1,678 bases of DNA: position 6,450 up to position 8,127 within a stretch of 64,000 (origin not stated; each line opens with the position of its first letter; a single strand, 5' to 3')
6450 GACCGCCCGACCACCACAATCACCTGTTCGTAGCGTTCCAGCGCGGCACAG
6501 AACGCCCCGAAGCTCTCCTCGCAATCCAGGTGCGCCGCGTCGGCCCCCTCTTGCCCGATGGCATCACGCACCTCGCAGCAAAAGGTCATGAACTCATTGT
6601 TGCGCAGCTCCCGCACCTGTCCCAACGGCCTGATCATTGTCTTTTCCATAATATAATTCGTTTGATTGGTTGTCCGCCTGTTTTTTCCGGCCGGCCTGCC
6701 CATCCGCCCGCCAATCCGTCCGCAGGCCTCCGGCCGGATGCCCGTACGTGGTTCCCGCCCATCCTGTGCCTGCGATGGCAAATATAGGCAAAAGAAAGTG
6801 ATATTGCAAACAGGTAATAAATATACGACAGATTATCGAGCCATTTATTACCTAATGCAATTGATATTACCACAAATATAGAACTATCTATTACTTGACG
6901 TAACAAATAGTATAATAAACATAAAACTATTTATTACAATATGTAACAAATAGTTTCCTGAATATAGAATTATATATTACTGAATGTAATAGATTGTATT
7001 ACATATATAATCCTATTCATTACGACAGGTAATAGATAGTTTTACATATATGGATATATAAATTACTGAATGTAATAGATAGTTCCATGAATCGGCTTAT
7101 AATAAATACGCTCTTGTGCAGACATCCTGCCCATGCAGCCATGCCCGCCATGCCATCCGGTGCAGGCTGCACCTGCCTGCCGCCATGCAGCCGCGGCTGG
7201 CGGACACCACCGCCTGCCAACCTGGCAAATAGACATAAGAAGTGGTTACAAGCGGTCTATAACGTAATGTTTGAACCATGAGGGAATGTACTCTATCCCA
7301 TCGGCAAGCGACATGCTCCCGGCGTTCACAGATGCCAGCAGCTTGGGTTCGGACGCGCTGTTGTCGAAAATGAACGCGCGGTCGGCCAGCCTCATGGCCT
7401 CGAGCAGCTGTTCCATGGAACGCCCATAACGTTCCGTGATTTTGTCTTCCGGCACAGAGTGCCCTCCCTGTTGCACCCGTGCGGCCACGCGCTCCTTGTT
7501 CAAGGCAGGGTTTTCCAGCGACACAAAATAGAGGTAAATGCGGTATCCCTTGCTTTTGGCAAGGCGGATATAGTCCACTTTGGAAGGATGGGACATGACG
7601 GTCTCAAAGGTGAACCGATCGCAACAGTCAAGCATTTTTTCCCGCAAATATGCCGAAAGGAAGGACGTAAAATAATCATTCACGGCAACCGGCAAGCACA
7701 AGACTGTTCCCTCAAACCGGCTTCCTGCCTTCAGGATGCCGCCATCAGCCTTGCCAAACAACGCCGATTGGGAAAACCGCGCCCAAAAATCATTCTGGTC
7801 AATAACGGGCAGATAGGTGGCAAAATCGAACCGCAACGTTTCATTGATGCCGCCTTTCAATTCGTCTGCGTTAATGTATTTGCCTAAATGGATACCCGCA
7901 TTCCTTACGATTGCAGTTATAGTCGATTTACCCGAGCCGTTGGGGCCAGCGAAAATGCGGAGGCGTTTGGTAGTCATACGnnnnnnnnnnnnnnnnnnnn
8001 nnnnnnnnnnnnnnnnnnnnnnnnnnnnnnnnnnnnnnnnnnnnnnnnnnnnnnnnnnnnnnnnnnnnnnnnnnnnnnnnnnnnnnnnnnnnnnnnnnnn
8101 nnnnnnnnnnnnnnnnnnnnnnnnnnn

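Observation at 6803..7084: Seven-copy array of ATTAC-N5-GTAAY palindromes spaced about four helical turns apart, upstream of an orphan gene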

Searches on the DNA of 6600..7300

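Call 54: search_rna_families(source=window, start=6600, end=7300, threshold=evalue, max_evalue=10)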
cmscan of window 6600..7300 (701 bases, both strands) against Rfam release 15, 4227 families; matches with E-value up to 10: 10.
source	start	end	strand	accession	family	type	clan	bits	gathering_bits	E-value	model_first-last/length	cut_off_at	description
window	7165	7199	+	RF03139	S4-Bacteroidia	Cis-reg; leader;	CL00119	23.7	34.7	0.014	1-34/34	no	S4-Bacteroidia ribosomal protein leader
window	6920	6960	-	RF03336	mir-1322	Gene; miRNA;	-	20.2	70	0.32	13-54/69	no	mir-1322 microRNA precursor family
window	6693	6728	-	RF02926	DUF2693-FD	Gene; sRNA;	-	19.4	44.5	0.17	1-49/49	no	DUF2693-FD RNA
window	6895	7026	-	RF04276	MIR4371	Gene; miRNA;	CL00144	16.9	110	0.84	1-158/158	no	MIR4371 microRNA precursor family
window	6921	6999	-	RF00887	mir-802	Gene; miRNA;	-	16.6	86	2.9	1-94/94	no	mir-802 microRNA precursor family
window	6924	7002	+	RF00887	mir-802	Gene; miRNA;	-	16.3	86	3.4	1-94/94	no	mir-802 microRNA precursor family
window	6835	6913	-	RF00887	mir-802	Gene; miRNA;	-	16.1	86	4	1-94/94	no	mir-802 microRNA precursor family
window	7010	7088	+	RF00887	mir-802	Gene; miRNA;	-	15.1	86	7.7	1-94/94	no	mir-802 microRNA precursor family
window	7046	7190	+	RF02876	AS-pc02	Gene; antisense;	-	14.7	40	0.39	1-185/185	no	Antisense to pHK01_099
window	6730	6806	+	RF03009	malK-III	Cis-reg;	-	13.7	50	5.9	1-94/94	no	malK-III RNA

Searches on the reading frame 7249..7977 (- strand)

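Call 14: search_protein_families(library=pfam, proteins=[window:7249-7977:-], max_evalue=0.01)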
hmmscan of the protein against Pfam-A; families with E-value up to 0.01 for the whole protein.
window:7249-7977:- (243 aa): 2 families
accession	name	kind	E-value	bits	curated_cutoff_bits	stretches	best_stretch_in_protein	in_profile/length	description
PF06414.18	Zeta_toxin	-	1.5e-08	34.8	22.3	1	104-206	80-187/199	Zeta toxin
PF13671.12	AAA_33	-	0.00096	19.9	27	0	8-38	3-31/143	AAA domain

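Call 40: search_protein_families(library=padloc, proteins=[window:7249-7977:-], max_evalue=0.1)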
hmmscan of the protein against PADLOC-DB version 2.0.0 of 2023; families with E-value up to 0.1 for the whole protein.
window:7249-7977:- (243 aa): 12 families
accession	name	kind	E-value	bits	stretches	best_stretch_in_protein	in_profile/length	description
PDLC02981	AriAB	-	0.00098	15.9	1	4-27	23-46/694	-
PDLC04135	mad3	-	0.0019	15.8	1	9-27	27-45/374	mads_3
PDLC00290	PtuA1|PtuA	-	0.023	12.1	1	4-26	23-45/414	AAA ATPase domain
PDLC03878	NsnB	-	0.026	12.3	1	4-20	21-37/345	-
PDLC02913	ATPase_I-A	-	0.027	11.6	1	4-38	74-108/508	-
PDLC04829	PDC-S02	-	0.034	12.6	0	79-107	47-74/92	-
PDLC00281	PtuA1|PtuA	-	0.034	11.2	1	7-22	40-55/448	AAA ATPase domain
PDLC04176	HEC-01A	-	0.046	11.1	1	6-22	25-41/371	-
PDLC00299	PtuA1|PtuA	-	0.05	10.5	1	4-35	75-106/535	AAA ATPase domain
PDLC04886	PDC-S06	-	0.06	10.1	1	2-27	23-48/727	-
PDLC04890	PDC-S06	-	0.09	9.3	0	5-28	25-48/732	-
PDLC00580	JetC3|JetC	-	0.095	8.9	0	9-21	30-42/1068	DUF3584 domain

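Call 41: search_protein_families(library=phrogs, proteins=[window:7249-7977:-], max_evalue=0.1)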
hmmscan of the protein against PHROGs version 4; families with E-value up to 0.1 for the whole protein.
window:7249-7977:- (243 aa): 3 families
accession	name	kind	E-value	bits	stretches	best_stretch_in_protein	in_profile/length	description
phrog_2071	-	other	2.6e-07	31.7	1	1-40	13-49/282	ATPase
phrog_3940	-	unknown function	0.011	15.5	1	4-28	25-49/537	-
phrog_11225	-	unknown function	0.079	13.5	0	3-26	22-45/229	-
